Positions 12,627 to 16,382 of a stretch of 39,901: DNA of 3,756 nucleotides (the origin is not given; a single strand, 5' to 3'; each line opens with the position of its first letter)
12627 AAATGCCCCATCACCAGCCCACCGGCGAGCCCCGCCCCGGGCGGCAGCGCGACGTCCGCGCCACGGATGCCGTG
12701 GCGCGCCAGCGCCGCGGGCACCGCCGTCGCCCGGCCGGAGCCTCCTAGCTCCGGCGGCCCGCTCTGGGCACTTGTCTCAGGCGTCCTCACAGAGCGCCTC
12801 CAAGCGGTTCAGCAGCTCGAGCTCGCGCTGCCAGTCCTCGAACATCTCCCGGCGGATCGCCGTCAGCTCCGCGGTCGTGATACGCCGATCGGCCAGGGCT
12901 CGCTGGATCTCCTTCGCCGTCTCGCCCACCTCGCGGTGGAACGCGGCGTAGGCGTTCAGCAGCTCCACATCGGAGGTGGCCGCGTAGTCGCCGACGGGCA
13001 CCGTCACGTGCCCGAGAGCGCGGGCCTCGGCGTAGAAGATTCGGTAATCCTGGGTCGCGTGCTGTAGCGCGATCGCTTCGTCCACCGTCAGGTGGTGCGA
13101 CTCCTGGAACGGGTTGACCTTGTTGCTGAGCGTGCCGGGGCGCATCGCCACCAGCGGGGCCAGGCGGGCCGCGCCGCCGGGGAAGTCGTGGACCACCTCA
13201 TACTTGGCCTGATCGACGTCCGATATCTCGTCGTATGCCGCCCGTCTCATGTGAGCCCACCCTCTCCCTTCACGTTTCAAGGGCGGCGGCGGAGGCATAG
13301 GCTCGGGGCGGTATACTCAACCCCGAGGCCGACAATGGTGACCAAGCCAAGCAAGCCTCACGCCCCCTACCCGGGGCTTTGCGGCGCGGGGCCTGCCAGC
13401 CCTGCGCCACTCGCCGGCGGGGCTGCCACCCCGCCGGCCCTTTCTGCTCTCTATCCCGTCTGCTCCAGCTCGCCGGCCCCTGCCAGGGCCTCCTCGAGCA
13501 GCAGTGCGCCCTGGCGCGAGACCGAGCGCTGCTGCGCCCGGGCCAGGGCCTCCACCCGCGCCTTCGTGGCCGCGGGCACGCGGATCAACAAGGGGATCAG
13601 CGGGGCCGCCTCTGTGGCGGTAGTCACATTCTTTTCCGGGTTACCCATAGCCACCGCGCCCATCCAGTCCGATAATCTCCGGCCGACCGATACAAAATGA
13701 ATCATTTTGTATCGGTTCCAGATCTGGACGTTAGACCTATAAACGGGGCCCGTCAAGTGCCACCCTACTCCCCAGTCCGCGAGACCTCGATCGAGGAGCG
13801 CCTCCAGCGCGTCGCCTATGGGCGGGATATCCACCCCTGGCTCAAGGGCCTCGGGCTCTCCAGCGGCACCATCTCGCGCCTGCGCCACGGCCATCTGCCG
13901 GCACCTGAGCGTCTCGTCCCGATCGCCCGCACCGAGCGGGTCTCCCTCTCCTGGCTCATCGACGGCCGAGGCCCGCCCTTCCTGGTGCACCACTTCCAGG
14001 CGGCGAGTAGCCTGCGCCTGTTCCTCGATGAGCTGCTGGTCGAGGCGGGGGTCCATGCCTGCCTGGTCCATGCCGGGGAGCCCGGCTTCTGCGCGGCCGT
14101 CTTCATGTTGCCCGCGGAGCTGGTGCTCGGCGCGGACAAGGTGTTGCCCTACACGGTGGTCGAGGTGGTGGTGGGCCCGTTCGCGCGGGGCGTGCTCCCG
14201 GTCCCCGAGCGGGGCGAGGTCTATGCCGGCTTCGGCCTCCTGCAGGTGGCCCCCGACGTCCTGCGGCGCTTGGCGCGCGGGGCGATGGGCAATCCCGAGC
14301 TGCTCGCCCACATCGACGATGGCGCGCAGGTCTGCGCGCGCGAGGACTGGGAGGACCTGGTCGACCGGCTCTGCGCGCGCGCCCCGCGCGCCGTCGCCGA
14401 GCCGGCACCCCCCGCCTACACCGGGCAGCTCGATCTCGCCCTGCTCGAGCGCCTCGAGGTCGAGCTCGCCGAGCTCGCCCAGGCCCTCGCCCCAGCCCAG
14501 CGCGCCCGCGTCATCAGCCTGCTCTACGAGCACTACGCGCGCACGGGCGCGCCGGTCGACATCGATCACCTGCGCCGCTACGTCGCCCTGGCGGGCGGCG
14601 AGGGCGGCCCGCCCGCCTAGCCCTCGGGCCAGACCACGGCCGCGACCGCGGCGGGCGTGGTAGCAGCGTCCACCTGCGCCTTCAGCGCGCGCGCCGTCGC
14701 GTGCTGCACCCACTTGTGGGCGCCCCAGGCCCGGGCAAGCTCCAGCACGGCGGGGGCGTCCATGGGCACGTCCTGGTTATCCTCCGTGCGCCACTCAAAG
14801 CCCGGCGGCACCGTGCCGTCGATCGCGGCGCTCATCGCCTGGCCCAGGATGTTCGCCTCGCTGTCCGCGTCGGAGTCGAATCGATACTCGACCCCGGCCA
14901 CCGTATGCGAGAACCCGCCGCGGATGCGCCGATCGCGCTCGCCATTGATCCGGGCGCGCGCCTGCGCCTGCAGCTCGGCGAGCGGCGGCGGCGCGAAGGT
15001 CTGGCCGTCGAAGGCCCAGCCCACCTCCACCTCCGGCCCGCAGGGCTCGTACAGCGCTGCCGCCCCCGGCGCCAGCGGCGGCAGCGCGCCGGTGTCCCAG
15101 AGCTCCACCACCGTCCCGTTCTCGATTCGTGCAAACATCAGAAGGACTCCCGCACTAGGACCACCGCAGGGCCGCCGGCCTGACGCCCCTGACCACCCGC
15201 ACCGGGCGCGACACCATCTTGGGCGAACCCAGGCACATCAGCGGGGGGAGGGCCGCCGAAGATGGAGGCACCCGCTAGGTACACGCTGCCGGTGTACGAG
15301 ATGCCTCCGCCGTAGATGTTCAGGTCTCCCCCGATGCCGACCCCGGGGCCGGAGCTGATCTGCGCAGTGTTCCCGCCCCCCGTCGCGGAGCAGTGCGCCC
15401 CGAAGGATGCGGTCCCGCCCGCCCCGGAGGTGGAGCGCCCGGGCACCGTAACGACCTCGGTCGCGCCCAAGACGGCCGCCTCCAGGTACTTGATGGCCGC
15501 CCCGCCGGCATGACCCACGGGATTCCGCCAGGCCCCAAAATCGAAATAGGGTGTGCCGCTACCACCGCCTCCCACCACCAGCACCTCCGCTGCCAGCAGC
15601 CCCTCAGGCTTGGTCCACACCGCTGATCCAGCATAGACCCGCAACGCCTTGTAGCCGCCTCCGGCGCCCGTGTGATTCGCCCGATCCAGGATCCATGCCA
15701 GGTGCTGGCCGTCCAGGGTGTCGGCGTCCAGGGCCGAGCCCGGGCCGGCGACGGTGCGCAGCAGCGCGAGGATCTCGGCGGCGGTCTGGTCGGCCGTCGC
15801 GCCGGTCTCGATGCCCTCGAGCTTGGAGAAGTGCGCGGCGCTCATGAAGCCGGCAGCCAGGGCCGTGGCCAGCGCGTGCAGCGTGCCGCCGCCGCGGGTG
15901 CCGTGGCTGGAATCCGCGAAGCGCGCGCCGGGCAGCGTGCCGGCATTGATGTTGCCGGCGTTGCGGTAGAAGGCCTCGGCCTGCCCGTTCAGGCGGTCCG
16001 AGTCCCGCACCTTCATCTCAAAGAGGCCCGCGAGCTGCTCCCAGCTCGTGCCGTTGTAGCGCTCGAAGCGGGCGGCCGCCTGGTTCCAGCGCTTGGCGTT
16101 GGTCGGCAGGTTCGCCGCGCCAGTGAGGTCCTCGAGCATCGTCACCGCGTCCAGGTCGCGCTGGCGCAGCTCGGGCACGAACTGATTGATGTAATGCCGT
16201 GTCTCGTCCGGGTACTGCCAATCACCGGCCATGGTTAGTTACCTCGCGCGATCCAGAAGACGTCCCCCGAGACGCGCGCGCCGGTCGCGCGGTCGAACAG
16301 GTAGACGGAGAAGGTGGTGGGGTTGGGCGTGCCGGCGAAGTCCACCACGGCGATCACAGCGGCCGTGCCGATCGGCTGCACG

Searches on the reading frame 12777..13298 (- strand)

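Call 72: search_protein_families(library=phrogs, proteins=[window:12777-13298:-], max_evalue=0.00001)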
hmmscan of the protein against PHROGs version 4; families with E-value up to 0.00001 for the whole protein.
window:12777-13298:- (173 aa): 1 family
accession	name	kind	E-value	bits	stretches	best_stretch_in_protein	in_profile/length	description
phrog_101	-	transcription regulation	4.2e-28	99.5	1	24-154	19-146/203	CII-like transcriptional activator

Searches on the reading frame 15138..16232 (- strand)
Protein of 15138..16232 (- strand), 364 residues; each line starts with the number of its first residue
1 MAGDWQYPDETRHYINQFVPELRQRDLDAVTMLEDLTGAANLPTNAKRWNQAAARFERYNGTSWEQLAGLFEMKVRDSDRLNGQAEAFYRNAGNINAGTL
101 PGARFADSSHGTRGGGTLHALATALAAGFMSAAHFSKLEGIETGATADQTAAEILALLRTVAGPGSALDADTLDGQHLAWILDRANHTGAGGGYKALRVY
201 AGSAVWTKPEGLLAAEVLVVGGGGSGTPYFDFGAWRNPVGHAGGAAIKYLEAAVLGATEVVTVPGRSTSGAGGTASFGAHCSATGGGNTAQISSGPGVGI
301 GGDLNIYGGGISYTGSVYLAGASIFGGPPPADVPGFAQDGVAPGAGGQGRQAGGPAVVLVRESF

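Call 72: search_protein_families(library=phrogs, proteins=[window:15138-16232:-], max_evalue=0.00001)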
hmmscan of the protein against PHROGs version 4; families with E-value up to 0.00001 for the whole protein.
window:15138-16232:- (364 aa): 4 families
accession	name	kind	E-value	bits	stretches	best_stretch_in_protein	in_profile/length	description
phrog_863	-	tail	3.1e-16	60.5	1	78-361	289-602/690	tail fiber assembly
phrog_21412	-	tail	4.5e-16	58.8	1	129-182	1098-1151/1452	tail fiber protein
phrog_32829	-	tail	1.2e-14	54.4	1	133-189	480-536/840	tail fiber protein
phrog_7389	-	tail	6.3e-08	32.6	1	146-218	133-198/732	tail fiber protein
